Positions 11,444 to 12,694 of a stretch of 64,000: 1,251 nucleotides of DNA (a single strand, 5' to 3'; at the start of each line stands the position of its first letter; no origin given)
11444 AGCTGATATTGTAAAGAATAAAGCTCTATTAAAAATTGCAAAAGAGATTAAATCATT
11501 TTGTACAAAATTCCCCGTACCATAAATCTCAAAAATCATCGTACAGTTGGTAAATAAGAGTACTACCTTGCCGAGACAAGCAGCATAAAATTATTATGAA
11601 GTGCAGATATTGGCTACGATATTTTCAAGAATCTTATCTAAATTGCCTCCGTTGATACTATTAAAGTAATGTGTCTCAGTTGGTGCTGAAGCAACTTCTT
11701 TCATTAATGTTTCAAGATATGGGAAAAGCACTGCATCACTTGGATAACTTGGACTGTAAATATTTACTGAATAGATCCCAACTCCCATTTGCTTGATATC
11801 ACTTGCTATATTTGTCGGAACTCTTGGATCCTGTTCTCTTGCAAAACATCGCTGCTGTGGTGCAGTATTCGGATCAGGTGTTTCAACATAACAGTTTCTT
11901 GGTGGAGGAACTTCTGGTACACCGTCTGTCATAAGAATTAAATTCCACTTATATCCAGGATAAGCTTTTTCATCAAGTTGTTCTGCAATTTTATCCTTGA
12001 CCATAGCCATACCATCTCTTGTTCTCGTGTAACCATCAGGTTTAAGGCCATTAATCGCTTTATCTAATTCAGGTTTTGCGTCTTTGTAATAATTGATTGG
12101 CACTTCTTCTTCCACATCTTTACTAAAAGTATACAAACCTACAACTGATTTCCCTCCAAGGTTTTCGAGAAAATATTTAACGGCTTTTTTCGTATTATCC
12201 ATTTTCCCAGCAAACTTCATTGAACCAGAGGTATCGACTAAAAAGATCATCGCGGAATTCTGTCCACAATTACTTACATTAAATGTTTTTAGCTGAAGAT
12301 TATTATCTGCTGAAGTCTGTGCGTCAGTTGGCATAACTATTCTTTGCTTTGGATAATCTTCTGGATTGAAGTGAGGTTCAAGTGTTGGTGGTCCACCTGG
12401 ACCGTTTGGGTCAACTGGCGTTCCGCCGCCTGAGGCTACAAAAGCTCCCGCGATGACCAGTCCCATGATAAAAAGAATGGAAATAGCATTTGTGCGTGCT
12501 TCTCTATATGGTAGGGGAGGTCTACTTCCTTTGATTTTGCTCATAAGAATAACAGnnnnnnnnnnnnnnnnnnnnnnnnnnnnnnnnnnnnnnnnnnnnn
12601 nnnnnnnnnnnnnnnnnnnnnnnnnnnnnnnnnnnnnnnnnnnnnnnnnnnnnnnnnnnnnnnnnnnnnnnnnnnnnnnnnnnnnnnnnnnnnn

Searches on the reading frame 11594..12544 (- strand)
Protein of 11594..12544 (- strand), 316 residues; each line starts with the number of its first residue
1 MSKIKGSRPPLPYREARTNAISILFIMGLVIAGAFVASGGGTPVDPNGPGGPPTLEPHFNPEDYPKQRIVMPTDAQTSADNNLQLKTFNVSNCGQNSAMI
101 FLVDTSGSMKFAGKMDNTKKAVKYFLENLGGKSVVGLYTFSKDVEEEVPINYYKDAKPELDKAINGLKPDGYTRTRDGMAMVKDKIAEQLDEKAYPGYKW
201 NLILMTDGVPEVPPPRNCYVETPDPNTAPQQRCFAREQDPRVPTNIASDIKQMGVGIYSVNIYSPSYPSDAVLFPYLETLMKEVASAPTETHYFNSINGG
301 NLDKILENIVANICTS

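Call 3: search_protein_families(library=pfam, proteins=[window:11594-12544:-], max_evalue=1)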
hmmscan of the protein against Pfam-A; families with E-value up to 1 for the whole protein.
window:11594-12544:- (316 aa): 4 families
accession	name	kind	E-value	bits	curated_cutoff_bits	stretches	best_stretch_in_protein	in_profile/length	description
PF00092.34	VWA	-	4.7e-18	66.5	23.8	1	99-307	2-173/174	von Willebrand factor type A domain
PF13519.12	VWA_2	-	1.4e-12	48.6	27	1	99-208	1-106/107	von Willebrand factor type A domain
PF13768.12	VWA_3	-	0.00048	20.6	27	1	99-210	3-108/155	von Willebrand factor type A domain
PF04811.21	Sec23_trunk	-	0.11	12.4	27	1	98-144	5-53/241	Sec23/Sec24 trunk domain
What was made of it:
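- Checked: The downstream gene 11594-12544 (-) is a vWA protein (Pfam VWA 4.7e-18, call 3).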

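Call 4: search_protein_families(library=ncbifam, proteins=[window:11594-12544:-], max_evalue=1)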
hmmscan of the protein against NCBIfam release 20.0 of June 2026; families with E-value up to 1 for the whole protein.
window:11594-12544:- (316 aa): 5 families
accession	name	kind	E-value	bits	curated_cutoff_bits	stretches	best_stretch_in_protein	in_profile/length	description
TIGR02442.1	Cob-chelat-sub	hypoth_equivalog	1.8e-05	23.4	779.45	1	95-212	471-585/641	putative cobaltochelatase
TIGR03788.1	marine_srt_targ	equivalog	0.00013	20.5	551.65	1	98-184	273-360/629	marine proteobacterial sortase target protein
TIGR02031.1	BchD-ChlD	equivalog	0.0016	17.2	499.55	1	96-232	423-549/608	magnesium chelatase ATPase subunit D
NF045581.1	PG0541_fam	equivalog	0.093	12.7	45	1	150-207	5-62/91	PG0541 family transporter-associated protein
NF033757.1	gliding_CglB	equivalog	0.18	10.8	200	0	168-235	163-219/402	adventurous gliding motility lipoprotein CglB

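Call 26: find_homologous_proteins(query=window:11594-12544:-, max_evalue=0.001)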
Query window:11594-12544:- (316 aa): 98 proteins with E <= 0.001 among 851 candidates.
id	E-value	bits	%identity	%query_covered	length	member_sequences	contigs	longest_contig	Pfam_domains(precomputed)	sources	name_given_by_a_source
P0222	1.0e-183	628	93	92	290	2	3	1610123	PF00092.35,PF13519.13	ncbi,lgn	-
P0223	1.0e-161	556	76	98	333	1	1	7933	PF13768.13,PF00092.35,PF13519.13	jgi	jgi:hypothetical protein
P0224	4.8e-161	553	77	98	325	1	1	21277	PF00092.35,PF13519.13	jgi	jgi:hypothetical protein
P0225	2.5e-160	551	76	98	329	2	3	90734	PF13768.13,PF00092.35,PF13519.13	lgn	-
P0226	1.1e-159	549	77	98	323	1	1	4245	PF13768.13,PF00092.35,PF13519.13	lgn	-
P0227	2.5e-153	528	77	91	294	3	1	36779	PF00092.35,PF13519.13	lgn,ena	-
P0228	1.6e-150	519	71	98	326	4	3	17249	PF13768.13,PF00092.35,PF13519.13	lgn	-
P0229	1.8e-149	515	72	98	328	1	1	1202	PF13768.13,PF00092.35,PF13519.13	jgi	-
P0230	2.2e-149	515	69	98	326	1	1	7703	PF13768.13,PF00092.35,PF13519.13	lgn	-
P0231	5.0e-147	507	69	99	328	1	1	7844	PF13768.13,PF00092.35,PF13519.13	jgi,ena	-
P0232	2.1e-144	499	68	98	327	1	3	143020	PF13768.13,PF00092.35,PF13519.13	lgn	-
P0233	8.9e-142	490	70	92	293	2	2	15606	PF13768.13,PF00092.35,PF13519.13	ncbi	-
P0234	1.1e-135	470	63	100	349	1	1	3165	PF00092.35,PF13519.13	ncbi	-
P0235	1.4e-135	470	66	96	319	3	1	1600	PF00092.35,PF13519.13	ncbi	-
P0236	6.1e-131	454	65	98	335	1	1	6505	PF00092.35,PF13519.13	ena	-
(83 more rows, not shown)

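Call 56: predict_structure(alignment_id=A2)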
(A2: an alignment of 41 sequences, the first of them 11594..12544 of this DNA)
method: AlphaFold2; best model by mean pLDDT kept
length: 316 residues; sequences in the alignment: 41
mean_pLDDT: 82.6   pTM: 0.73
mean pLDDT of the five models: 82.6, 80.8, 79.8, 78.2, 77.9
residues with pLDDT >= 90: 166; 70-90: 74; 50-70: 53; < 50: 23
segments of 3 or more residues with pLDDT < 50: 1-7, 11-14, 80-87
pLDDT, mean of each block of 10 residues (from residue 1): 45 53 82 71 54 57 65 53 49 76 95 94 89 94 96 95 96 95 98 93 92 88 82 91 95 97 90 93 96 95 92 79
secondary structure, 60 per line:
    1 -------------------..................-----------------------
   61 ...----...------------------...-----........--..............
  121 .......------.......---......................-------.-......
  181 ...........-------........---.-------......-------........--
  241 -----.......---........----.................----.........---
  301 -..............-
elements in order: H20-37 E68-70 E89-91 E97-104 H107-127 E134-140 E144-152 H153-165 H175-191 E199-206 E218-223 E231-235 H246-252 E256-263 H268-284 H289-292 E293-297 H302-315

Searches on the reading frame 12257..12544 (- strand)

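Call 53: search_protein_families(library=pfam, proteins=[window:12257-12544:-], max_evalue=5)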
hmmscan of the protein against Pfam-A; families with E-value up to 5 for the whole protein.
seq(96 aa): 1 family
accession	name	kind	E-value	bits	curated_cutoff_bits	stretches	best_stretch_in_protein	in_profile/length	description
PF11297.13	DUF3098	-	0.029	14.4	25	1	17-71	4-47/67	Protein of unknown function (DUF3098)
